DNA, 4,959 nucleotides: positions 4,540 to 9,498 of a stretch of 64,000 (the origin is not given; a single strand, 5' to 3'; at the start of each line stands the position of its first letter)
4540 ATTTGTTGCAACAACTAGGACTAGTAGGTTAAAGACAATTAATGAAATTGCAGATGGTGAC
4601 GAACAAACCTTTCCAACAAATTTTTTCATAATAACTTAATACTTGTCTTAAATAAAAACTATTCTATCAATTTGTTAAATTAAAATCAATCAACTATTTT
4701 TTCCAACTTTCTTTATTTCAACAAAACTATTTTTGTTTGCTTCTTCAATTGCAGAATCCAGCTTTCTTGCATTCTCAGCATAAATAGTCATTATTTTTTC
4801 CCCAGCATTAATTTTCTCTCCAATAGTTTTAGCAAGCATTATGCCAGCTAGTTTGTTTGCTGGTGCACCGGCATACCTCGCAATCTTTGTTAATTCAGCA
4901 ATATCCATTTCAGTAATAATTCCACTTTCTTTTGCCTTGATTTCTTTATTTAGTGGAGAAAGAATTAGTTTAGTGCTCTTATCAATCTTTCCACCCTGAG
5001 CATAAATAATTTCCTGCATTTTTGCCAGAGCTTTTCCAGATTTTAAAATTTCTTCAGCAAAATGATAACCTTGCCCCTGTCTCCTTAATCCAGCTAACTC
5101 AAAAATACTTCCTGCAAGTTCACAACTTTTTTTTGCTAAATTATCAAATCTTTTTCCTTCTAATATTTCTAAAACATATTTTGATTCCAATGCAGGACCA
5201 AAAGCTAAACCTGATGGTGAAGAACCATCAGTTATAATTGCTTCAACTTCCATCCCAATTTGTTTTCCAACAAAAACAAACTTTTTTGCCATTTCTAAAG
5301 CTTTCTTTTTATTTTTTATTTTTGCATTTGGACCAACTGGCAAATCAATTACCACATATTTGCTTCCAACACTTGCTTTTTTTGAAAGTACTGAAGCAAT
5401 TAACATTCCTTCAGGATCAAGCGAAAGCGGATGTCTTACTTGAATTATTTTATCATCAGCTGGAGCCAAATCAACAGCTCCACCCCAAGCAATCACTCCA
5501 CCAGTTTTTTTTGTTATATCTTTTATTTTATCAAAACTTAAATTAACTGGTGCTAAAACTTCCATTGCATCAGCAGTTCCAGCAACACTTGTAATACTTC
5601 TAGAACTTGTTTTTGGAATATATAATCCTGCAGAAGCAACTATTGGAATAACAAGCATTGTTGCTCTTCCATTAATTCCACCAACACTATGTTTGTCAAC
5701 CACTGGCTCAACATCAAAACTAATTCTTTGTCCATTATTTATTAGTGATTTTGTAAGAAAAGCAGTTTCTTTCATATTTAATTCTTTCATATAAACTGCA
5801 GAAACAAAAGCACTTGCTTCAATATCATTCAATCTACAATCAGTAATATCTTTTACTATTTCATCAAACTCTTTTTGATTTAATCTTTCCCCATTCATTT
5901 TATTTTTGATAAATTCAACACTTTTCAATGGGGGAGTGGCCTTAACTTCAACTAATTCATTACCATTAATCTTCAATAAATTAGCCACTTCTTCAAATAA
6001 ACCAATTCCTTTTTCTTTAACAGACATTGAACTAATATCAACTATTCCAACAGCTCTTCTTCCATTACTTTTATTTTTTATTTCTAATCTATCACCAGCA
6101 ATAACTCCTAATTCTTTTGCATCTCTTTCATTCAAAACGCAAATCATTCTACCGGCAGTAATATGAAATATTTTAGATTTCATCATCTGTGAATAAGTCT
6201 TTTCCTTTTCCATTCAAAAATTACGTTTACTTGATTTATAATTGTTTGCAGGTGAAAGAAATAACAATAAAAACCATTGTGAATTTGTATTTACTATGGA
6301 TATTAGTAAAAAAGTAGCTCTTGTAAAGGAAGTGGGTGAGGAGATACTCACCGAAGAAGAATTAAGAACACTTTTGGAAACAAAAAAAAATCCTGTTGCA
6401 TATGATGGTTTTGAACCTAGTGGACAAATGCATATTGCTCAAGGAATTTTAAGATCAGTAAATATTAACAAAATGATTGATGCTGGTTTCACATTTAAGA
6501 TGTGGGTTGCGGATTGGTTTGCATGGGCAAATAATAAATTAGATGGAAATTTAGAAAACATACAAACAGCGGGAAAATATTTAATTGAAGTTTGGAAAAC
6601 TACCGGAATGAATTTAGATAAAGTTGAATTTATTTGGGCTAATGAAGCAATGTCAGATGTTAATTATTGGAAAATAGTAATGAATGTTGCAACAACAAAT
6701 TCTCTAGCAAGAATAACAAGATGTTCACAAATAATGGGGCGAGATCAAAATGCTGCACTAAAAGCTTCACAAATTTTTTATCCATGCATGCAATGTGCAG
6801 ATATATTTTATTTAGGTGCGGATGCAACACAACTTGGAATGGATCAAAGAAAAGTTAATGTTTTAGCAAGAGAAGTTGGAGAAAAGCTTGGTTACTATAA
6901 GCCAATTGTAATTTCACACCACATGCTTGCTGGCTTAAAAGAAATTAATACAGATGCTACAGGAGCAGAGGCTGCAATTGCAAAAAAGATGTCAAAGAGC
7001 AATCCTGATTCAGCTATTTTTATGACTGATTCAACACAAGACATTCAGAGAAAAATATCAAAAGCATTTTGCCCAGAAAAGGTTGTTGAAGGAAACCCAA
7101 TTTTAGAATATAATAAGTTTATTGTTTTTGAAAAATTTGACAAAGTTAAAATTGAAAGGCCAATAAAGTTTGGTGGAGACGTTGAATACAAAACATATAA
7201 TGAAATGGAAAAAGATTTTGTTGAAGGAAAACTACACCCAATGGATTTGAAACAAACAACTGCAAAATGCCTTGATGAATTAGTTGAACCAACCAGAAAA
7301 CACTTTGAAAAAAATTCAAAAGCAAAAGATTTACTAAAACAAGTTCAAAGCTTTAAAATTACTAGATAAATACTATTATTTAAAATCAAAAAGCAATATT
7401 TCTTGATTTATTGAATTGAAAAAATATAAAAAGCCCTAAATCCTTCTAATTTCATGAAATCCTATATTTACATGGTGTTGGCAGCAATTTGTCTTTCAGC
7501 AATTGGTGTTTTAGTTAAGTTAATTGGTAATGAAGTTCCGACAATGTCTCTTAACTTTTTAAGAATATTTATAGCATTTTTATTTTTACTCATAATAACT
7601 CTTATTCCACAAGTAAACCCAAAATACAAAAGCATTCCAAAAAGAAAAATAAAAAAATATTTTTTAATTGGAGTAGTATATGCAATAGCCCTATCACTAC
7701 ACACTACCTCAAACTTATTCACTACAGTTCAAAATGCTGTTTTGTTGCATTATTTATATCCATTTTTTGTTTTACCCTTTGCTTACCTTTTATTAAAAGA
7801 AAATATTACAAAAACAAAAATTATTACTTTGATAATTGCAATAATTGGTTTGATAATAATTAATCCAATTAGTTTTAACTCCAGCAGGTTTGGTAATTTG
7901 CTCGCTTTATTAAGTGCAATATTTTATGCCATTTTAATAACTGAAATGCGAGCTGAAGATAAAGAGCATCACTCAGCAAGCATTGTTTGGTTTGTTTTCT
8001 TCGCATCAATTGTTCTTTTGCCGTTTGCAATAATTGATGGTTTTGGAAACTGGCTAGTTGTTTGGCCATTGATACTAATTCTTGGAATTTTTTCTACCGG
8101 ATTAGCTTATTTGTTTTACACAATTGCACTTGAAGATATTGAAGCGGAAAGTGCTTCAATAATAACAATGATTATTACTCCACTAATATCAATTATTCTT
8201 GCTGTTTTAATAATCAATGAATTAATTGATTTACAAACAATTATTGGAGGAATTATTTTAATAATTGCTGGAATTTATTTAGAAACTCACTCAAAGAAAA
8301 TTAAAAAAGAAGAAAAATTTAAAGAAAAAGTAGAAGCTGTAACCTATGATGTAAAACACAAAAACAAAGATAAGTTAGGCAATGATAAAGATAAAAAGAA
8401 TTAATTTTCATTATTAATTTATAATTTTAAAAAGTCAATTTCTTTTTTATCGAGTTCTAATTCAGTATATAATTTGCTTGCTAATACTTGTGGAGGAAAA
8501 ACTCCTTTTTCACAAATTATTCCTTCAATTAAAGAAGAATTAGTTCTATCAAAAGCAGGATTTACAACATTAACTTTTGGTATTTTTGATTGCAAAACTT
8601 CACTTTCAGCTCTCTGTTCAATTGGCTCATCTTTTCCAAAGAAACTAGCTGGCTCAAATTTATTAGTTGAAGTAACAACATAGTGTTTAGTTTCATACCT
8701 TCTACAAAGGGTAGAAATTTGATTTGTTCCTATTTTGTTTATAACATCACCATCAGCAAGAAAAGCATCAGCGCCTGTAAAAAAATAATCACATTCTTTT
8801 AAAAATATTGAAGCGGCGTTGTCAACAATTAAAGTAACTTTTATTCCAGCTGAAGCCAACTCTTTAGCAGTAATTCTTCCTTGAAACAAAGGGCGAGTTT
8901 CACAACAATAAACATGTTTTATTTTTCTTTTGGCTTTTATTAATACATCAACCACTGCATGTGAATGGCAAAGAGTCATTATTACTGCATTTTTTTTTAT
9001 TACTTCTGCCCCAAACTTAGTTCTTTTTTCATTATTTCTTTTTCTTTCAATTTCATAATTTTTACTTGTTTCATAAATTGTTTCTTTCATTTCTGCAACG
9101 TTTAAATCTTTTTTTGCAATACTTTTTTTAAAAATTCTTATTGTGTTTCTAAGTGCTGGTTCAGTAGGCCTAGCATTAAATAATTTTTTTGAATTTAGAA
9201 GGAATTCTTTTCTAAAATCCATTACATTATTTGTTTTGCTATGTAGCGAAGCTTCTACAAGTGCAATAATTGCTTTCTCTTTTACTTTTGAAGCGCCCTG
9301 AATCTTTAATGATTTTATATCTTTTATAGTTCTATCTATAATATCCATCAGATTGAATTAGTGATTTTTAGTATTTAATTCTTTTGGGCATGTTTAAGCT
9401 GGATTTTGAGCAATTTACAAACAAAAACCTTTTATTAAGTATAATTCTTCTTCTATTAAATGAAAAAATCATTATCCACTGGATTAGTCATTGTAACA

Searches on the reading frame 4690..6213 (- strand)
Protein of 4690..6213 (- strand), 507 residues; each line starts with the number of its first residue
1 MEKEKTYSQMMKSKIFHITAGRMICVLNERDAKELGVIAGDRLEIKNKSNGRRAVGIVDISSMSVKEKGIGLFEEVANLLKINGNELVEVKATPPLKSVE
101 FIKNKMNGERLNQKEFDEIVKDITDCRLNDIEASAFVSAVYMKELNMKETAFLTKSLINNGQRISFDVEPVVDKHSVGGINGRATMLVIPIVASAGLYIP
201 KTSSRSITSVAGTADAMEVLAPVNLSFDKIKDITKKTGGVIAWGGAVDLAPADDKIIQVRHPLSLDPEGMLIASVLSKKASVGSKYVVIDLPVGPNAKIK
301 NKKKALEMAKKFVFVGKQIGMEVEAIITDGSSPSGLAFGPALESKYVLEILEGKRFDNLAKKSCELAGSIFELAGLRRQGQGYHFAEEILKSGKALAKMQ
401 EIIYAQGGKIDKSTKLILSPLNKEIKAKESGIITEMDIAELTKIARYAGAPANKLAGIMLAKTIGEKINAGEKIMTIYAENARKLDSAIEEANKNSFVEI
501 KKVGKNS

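Call 46: search_protein_families(library=pfam, proteins=[window:4690-6213:-], max_evalue=0.0001)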
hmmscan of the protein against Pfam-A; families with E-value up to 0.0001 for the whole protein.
window:4690-6213:- (507 aa): 3 families
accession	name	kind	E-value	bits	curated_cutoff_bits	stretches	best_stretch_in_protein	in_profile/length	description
PF02885.22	Glycos_trans_3N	-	2.7e-12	46.7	26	1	100-161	2-63/63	Glycosyl transferase family, helical bundle domain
PF07831.19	PYNP_C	-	1.3e-11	44.4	27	1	433-495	2-71/75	Pyrimidine nucleoside phosphorylase C-terminal domain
PF00591.27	Glycos_transf_3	-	2.9e-10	40.7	27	1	170-396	3-253/253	Glycosyl transferase family, a/b domain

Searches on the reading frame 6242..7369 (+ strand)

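Call 46: search_protein_families(library=pfam, proteins=[window:6242-7369:+], max_evalue=0.0001)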
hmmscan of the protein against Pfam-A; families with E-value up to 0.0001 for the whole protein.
window:6242-7369:+ (375 aa): 1 family
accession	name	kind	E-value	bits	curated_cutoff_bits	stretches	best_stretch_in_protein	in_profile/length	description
PF00579.31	tRNA-synt_1b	-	1.3e-48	166.3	21.1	1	49-347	4-290/292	tRNA synthetases class I (W and Y)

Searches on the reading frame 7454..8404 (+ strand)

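Call 46: search_protein_families(library=pfam, proteins=[window:7454-8404:+], max_evalue=0.0001)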
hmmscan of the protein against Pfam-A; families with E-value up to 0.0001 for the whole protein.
window:7454-8404:+ (316 aa): 1 family
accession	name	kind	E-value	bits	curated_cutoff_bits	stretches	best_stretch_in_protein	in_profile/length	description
PF00892.27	EamA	-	3.3e-38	131.4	28.2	2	2-137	2-134/135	EamA-like transporter family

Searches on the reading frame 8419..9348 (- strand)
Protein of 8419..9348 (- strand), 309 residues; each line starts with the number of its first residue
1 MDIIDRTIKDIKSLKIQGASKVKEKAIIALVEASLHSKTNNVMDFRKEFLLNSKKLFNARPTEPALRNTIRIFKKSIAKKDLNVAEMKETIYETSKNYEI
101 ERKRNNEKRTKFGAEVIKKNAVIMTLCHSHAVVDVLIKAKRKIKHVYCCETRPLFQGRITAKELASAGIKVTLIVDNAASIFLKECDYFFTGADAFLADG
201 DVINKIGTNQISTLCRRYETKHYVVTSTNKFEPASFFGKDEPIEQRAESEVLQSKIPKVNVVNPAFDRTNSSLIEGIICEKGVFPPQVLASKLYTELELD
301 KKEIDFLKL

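Call 46: search_protein_families(library=pfam, proteins=[window:8419-9348:-], max_evalue=0.0001)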
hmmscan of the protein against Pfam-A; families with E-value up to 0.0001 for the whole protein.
window:8419-9348:- (309 aa): 1 family
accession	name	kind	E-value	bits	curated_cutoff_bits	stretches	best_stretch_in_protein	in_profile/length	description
PF01008.23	IF-2B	-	4.1e-66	223.5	22.4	1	15-286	1-280/280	Initiation factor 2 subunit family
